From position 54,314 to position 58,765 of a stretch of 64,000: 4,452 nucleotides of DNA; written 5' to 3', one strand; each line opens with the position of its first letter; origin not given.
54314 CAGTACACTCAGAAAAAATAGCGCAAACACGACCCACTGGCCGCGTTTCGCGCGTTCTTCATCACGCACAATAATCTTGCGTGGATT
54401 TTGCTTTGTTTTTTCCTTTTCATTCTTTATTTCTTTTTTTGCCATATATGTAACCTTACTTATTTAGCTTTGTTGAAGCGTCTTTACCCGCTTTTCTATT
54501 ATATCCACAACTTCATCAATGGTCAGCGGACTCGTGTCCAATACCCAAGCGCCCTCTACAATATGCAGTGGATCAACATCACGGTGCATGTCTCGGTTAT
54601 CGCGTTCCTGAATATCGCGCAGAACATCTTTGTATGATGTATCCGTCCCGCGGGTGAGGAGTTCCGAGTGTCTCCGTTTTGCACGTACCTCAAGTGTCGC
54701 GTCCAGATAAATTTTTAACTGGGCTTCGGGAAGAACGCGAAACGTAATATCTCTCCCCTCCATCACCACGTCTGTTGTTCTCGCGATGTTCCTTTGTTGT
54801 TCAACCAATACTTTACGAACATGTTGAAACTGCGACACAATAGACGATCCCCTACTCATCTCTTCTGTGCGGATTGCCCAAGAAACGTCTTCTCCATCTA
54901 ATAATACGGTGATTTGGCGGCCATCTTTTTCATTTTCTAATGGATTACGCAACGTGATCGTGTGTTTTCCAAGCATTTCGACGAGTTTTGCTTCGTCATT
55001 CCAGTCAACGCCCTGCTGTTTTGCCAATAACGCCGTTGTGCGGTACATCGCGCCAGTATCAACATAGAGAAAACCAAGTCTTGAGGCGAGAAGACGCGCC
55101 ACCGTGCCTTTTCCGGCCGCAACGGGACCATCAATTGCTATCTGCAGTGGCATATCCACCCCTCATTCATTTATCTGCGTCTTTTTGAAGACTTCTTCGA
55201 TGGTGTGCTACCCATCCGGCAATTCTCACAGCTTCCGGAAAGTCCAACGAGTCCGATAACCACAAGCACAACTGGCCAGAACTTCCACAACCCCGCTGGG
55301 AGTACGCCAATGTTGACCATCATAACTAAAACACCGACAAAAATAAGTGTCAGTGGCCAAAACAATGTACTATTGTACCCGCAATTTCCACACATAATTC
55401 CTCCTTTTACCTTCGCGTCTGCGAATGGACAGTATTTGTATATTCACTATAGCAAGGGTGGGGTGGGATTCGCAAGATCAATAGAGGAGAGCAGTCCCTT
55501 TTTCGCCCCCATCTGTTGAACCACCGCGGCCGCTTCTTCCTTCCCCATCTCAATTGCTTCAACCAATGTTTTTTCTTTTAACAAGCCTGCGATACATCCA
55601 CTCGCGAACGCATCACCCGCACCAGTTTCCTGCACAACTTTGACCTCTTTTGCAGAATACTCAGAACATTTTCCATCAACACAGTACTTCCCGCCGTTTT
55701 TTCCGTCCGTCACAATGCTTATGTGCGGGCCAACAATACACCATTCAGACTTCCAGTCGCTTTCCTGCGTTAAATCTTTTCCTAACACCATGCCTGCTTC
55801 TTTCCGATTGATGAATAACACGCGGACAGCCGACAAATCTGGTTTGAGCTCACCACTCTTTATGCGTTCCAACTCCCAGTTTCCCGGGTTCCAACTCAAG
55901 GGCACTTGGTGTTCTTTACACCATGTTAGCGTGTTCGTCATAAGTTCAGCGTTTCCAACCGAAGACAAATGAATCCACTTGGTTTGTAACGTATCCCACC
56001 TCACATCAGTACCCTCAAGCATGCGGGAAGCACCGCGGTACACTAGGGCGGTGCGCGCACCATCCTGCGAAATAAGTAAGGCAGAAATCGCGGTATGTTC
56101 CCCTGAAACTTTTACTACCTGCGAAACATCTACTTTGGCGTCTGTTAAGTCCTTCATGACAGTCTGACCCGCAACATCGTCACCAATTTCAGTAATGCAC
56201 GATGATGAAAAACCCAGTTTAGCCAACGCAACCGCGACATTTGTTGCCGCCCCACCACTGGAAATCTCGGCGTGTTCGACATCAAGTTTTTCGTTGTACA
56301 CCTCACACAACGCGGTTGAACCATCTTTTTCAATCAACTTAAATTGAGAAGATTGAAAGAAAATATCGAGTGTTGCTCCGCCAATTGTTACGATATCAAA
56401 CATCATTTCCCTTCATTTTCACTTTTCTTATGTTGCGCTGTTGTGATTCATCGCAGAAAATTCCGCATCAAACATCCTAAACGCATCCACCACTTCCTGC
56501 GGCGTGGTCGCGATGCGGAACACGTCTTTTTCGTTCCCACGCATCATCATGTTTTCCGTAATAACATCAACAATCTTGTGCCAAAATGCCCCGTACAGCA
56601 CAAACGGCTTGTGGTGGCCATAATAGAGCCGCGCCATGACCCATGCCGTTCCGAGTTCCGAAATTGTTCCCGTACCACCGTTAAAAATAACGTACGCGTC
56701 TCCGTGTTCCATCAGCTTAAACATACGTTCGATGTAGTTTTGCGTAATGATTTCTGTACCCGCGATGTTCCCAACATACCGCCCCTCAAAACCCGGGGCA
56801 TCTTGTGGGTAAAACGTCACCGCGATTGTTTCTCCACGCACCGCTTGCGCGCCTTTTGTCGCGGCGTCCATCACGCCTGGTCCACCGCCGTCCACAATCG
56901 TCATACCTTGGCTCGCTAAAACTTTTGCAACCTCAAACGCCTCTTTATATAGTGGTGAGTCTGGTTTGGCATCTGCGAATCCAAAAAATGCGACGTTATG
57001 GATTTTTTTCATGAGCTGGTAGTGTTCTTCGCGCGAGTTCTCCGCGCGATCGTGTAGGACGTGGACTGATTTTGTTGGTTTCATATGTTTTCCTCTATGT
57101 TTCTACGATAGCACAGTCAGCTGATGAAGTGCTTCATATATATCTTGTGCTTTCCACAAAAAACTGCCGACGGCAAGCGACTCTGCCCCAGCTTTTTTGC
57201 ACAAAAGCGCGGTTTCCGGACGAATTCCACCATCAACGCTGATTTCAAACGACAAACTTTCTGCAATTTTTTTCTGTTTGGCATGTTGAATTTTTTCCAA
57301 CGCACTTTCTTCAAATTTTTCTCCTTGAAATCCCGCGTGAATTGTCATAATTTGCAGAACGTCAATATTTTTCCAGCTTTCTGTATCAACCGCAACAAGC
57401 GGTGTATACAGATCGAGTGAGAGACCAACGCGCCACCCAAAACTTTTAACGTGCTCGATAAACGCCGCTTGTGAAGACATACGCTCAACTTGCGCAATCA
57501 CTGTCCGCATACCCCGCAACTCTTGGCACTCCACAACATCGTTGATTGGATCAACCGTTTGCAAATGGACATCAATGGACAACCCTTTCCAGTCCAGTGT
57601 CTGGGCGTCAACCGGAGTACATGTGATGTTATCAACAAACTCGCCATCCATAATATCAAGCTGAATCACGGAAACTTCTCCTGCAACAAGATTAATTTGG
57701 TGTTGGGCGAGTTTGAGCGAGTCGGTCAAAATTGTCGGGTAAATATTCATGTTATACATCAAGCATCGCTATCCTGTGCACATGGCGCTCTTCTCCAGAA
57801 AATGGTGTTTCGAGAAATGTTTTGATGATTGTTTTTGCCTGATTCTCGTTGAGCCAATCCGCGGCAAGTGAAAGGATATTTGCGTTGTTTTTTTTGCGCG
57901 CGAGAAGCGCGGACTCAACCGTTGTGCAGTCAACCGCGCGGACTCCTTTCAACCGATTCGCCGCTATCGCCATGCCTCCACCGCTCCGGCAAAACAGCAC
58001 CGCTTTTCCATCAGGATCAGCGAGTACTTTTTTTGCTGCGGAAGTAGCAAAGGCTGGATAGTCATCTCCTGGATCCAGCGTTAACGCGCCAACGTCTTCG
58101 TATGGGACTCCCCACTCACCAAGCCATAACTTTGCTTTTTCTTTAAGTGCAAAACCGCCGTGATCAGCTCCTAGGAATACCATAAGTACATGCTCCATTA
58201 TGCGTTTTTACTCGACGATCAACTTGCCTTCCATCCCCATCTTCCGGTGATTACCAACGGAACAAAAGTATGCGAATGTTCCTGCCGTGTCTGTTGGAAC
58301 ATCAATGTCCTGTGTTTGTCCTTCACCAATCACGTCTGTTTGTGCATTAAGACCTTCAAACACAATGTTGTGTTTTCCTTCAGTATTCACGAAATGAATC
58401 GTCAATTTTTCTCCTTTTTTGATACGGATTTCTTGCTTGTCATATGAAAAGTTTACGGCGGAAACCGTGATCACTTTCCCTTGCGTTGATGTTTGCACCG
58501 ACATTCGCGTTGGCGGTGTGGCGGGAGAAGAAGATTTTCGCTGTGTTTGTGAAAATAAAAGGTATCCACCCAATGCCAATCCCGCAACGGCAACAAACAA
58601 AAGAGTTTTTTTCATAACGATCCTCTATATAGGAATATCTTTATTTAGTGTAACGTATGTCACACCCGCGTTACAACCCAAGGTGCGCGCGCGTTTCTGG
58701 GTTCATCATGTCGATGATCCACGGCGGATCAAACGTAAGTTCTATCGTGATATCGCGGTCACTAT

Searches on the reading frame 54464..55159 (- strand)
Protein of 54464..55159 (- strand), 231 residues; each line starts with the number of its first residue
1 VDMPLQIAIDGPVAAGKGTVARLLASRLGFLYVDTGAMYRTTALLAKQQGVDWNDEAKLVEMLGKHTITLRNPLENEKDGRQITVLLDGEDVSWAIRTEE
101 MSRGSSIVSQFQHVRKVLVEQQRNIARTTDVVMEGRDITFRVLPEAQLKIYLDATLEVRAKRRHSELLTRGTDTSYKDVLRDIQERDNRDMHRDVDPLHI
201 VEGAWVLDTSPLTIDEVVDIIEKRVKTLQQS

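Call 70: search_protein_families(library=pfam, proteins=[window:54464-55159:-], max_evalue=0.0001)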
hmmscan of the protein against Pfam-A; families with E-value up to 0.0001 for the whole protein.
window:54464-55159:- (231 aa): 4 families
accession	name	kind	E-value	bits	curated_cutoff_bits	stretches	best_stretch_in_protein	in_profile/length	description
PF02224.24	Cytidylate_kin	-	1e-68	231.7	26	1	7-226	1-210/211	Cytidylate kinase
PF13189.12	Cytidylate_kin2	-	3.4e-07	31.1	28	1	7-189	2-149/176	Cytidylate kinase-like family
PF13238.12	AAA_18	-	1.1e-05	26.3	29.4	0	7-163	1-108/128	AAA domain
PF13207.12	AAA_17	-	6.4e-05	23.7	27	0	11-68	2-57/136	AAA domain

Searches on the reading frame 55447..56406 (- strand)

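Call 71: search_protein_families(library=pfam, proteins=[window:55447-56406:-], max_evalue=0.0001)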
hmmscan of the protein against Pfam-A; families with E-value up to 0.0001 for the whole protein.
window:55447-56406:- (319 aa): 1 family
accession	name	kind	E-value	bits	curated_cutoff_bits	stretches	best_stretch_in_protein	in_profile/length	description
PF00294.29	PfkB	-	2.6e-41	142.3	25.8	1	37-303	22-297/302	pfkB family carbohydrate kinase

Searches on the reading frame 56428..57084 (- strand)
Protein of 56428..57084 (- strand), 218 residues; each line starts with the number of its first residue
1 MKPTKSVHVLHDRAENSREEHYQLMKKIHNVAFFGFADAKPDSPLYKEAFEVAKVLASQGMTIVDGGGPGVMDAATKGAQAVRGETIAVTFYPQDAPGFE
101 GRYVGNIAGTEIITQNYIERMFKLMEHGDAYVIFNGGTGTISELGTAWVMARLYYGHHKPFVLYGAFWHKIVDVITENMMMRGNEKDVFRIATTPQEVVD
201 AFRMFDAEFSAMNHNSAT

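Call 71: search_protein_families(library=pfam, proteins=[window:56428-57084:-], max_evalue=0.0001)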
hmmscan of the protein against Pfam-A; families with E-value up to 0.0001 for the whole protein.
window:56428-57084:- (218 aa): 2 families
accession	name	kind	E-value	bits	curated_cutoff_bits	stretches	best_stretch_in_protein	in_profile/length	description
PF18306.6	LDcluster4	-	3.6e-14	53.1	26.3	1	30-152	3-118/151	SLOG cluster4 family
PF03641.19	Lysine_decarbox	-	5e-14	53.1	27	1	72-201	1-130/131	Possible lysine decarboxylase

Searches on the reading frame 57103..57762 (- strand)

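Call 71: search_protein_families(library=pfam, proteins=[window:57103-57762:-], max_evalue=0.0001)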
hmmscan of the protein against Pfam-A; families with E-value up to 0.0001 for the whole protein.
window:57103-57762:- (219 aa): 1 family
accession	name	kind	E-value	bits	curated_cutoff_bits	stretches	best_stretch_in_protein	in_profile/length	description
PF00834.25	Ribul_P_3_epim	-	3.4e-32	111.9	21.1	1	7-202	2-197/198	Ribulose-phosphate 3 epimerase family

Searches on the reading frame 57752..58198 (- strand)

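Call 71: search_protein_families(library=pfam, proteins=[window:57752-58198:-], max_evalue=0.0001)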
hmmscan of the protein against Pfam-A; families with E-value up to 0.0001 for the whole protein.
window:57752-58198:- (148 aa): 1 family
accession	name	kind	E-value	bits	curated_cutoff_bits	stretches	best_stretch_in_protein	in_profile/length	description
PF02502.23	LacAB_rpiB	-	3.3e-39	134.4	24.7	1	7-146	1-138/138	Ribose/Galactose Isomerase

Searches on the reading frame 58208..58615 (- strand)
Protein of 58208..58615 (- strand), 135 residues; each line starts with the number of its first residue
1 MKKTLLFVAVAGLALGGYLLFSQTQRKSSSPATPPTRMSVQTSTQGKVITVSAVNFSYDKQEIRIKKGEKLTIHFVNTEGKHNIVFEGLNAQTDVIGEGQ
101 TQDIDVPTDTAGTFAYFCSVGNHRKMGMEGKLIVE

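Call 71: search_protein_families(library=pfam, proteins=[window:58208-58615:-], max_evalue=0.0001)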
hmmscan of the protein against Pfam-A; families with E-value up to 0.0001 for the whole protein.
window:58208-58615:- (135 aa): 3 families
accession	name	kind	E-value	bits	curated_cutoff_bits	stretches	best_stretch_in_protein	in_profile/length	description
PF13473.12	Cupredoxin_1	-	2.2e-11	44.1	27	1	43-134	17-104/104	Cupredoxin-like domain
PF00127.26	Copper-bind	-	3.1e-11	44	21.2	1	50-135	6-99/99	Copper binding proteins, plastocyanin/azurin family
PF07732.21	Cu-oxidase_3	-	5.1e-06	27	21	1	49-135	15-115/119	Multicopper oxidase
